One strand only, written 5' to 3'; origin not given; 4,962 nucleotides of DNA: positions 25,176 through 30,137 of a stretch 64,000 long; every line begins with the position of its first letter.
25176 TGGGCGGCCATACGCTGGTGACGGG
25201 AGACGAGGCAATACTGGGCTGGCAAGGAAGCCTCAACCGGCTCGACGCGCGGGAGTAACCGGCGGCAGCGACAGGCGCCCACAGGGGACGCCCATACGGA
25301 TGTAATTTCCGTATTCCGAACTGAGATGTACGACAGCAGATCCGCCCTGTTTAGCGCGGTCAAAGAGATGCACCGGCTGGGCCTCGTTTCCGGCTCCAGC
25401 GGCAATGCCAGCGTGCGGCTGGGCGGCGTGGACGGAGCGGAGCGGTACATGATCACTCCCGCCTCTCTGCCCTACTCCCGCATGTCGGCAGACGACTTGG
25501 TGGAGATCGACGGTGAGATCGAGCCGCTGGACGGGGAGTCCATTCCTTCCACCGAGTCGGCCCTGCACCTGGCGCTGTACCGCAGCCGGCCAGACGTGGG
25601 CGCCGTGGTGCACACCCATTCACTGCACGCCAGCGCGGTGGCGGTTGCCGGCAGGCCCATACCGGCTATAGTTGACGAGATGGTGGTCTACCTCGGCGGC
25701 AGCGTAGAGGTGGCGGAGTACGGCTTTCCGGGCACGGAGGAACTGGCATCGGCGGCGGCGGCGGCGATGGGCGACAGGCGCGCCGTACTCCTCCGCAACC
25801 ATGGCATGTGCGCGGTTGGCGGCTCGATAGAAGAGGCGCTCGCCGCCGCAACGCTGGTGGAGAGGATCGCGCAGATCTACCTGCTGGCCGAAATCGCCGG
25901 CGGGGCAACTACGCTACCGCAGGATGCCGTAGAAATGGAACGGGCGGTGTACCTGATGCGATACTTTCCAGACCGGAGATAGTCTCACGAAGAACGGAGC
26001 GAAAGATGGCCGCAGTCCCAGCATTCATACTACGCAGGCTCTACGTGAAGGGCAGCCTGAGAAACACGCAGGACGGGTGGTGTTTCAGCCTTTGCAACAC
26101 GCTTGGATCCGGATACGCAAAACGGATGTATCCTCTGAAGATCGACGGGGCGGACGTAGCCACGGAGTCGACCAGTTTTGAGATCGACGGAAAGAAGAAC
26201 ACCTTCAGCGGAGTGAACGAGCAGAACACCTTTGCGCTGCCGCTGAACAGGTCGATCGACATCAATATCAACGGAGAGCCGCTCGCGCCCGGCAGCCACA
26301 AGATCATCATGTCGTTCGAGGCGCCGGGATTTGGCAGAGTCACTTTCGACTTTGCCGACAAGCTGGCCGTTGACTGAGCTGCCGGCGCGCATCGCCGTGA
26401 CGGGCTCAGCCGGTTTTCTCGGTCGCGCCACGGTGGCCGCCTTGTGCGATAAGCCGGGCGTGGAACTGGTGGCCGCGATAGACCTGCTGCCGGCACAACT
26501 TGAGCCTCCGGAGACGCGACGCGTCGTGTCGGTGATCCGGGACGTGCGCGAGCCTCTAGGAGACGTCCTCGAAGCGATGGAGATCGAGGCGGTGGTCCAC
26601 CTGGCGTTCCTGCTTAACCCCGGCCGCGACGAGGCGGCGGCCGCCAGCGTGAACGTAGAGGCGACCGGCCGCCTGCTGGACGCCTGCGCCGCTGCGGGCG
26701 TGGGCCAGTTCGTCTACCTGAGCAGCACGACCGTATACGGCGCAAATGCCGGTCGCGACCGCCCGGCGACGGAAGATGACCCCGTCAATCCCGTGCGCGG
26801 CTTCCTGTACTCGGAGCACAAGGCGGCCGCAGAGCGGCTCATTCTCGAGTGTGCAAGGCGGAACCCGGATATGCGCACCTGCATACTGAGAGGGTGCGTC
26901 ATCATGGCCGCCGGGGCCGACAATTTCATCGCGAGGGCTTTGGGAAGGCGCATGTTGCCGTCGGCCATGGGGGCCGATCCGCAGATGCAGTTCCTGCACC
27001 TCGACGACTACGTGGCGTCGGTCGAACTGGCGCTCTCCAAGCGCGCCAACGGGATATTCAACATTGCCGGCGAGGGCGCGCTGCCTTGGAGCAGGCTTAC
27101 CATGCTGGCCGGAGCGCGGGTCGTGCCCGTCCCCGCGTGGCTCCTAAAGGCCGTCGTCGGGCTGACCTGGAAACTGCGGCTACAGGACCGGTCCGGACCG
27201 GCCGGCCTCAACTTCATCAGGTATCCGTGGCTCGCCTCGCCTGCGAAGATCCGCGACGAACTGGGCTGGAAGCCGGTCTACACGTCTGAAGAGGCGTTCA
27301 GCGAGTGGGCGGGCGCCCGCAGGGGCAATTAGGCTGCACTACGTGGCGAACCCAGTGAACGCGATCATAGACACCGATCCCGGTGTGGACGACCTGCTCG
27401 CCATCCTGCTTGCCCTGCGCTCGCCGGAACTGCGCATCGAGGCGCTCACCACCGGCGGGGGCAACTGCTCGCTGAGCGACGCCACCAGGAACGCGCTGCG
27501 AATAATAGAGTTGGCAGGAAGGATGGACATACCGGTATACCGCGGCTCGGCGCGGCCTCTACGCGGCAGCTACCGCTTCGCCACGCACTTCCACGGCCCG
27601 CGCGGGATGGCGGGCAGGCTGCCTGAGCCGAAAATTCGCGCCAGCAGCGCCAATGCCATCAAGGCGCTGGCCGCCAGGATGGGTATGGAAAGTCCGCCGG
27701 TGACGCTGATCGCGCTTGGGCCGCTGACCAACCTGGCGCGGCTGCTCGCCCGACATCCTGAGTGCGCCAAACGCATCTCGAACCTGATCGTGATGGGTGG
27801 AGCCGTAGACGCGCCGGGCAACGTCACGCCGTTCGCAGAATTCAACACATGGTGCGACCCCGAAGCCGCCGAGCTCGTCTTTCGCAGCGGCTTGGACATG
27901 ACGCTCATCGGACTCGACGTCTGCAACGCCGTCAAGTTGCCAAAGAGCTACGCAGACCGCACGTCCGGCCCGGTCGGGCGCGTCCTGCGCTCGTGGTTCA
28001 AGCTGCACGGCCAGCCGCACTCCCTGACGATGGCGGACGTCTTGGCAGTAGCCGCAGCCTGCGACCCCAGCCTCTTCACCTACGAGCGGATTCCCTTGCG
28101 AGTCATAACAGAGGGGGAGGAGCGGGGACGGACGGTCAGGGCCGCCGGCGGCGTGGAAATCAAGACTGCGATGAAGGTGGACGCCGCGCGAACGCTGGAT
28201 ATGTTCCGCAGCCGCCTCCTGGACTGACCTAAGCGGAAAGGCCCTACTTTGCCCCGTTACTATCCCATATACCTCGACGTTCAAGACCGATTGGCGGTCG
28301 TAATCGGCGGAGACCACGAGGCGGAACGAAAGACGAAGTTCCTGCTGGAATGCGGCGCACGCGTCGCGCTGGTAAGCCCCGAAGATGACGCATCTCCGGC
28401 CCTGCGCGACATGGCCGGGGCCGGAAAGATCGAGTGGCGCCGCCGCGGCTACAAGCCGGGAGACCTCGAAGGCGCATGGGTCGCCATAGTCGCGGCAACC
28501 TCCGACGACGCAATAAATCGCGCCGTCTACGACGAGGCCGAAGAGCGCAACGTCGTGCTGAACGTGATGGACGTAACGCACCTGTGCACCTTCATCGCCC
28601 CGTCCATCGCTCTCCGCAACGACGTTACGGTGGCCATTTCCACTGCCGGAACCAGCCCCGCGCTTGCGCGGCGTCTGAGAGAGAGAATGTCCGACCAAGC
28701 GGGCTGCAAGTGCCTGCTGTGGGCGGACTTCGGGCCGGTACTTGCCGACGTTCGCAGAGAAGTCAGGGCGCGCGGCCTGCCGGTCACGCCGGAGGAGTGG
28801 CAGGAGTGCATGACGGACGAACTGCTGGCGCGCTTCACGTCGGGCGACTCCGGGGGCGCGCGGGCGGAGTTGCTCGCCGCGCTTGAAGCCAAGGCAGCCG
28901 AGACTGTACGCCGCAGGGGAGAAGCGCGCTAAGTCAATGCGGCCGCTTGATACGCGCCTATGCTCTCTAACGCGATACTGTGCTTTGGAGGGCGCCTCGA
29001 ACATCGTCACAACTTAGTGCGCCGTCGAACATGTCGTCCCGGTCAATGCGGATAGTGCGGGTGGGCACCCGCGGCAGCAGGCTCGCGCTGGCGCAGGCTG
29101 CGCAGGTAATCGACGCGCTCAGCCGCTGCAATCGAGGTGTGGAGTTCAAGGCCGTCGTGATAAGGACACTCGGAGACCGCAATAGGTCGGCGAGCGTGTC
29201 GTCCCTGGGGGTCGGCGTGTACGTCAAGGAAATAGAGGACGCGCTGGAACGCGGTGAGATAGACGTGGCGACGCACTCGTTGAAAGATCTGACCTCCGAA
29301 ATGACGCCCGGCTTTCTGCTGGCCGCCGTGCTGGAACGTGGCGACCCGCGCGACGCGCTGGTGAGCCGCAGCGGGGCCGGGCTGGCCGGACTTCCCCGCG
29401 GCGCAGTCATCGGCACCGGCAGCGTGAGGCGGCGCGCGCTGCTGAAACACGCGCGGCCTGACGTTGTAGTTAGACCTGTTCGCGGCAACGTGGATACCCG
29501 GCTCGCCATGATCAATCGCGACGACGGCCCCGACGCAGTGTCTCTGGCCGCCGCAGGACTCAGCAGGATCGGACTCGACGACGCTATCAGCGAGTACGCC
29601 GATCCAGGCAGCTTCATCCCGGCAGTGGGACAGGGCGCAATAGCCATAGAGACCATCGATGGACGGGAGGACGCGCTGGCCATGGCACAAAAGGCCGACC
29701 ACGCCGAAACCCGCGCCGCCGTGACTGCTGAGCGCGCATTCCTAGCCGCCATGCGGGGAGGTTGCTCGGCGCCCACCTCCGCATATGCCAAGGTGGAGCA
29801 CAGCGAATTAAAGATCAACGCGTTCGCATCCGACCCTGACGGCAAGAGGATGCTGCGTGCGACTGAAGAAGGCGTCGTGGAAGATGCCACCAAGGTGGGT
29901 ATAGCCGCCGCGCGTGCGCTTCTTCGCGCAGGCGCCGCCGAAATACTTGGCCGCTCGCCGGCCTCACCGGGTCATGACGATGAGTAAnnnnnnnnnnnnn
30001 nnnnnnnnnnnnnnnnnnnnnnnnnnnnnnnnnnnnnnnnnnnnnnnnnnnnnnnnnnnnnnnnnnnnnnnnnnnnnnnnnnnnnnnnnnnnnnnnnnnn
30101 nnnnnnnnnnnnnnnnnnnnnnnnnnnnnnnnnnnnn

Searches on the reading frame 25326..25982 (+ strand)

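Call 12: search_protein_families(library=pfam, proteins=[window:25326-25982:+], max_evalue=0.001)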
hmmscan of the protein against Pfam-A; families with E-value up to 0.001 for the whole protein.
window:25326-25982:+ (218 aa): 1 family
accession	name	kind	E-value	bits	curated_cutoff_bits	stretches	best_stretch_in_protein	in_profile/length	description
PF00596.27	Aldolase_II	-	1.5e-51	175.4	22.2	1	8-186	3-183/183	Class II Aldolase and Adducin N-terminal domain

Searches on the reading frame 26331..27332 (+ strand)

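Call 12: search_protein_families(library=pfam, proteins=[window:26331-27332:+], max_evalue=0.001)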
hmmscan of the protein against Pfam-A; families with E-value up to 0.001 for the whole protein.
window:26331-27332:+ (333 aa): 6 families
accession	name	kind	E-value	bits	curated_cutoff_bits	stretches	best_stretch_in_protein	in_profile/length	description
PF01370.27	Epimerase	-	6.4e-29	101.5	20.9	1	21-246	1-240/240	NAD dependent epimerase/dehydratase family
PF01073.25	3Beta_HSD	-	1.3e-19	70.7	22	1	22-200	1-190/280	3-beta hydroxysteroid dehydrogenase/isomerase family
PF16363.11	GDP_Man_Dehyd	-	6.9e-13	49.2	27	1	23-324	2-330/332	GDP-mannose 4,6 dehydratase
PF04321.23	RmlD_sub_bind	-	1.1e-11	44.8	27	1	20-202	2-162/287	RmlD substrate binding domain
PF07993.18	NAD_binding_4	-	4.6e-09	36.2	20.1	1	83-194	87-210/258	Male sterility protein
PF13460.12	NAD_binding_10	-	5.2e-07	30.1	27.2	1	25-169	1-129/184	NAD(P)H-binding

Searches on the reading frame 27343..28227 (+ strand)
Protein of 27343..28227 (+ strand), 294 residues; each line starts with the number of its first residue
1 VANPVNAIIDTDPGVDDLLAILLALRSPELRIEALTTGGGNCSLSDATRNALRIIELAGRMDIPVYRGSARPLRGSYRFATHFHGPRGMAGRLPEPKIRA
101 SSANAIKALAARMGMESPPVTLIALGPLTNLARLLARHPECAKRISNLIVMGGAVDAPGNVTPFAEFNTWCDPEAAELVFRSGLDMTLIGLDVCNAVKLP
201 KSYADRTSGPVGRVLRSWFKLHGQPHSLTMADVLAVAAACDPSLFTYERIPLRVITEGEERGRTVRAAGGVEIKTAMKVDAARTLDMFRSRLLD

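Call 12: search_protein_families(library=pfam, proteins=[window:27343-28227:+], max_evalue=0.001)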
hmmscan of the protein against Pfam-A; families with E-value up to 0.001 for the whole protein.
window:27343-28227:+ (294 aa): 1 family
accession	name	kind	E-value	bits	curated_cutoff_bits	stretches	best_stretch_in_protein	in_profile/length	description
PF01156.24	IU_nuc_hydro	-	3.8e-80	270.1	34.2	1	8-284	2-295/297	Inosine-uridine preferring nucleoside hydrolase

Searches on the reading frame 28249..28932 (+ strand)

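Call 12: search_protein_families(library=pfam, proteins=[window:28249-28932:+], max_evalue=0.001)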
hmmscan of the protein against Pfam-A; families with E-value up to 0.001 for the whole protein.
window:28249-28932:+ (227 aa): 2 families
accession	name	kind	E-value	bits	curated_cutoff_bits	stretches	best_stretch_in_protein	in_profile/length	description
PF13241.12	NAD_binding_7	-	4.4e-26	91.9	22.1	1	7-119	1-104/104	Putative NAD(P)-binding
PF14824.11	Sirohm_synth_M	-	2.8e-07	30.3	25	1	125-148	3-26/28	Sirohaem biosynthesis protein central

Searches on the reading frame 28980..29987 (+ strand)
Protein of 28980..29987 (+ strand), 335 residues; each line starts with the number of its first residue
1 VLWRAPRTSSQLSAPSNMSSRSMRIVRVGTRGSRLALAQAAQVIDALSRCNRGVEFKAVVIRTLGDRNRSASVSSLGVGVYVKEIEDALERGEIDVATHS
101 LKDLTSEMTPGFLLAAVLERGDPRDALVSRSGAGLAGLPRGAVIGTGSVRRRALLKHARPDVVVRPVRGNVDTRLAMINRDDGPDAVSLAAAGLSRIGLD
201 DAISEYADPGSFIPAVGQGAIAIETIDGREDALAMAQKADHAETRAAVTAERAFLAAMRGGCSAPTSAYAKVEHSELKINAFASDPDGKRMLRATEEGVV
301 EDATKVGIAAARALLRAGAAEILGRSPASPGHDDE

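Call 12: search_protein_families(library=pfam, proteins=[window:28980-29987:+], max_evalue=0.001)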
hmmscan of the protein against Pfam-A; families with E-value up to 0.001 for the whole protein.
window:28980-29987:+ (335 aa): 2 families
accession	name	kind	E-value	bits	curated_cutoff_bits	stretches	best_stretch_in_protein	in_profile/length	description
PF01379.25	Porphobil_deam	-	3.3e-66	223.2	22.1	1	26-231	1-204/207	Porphobilinogen deaminase, dipyromethane cofactor binding domain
PF03900.20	Porphobil_deamC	-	2e-15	57.3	26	1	247-315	3-73/74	Porphobilinogen deaminase, C-terminal domain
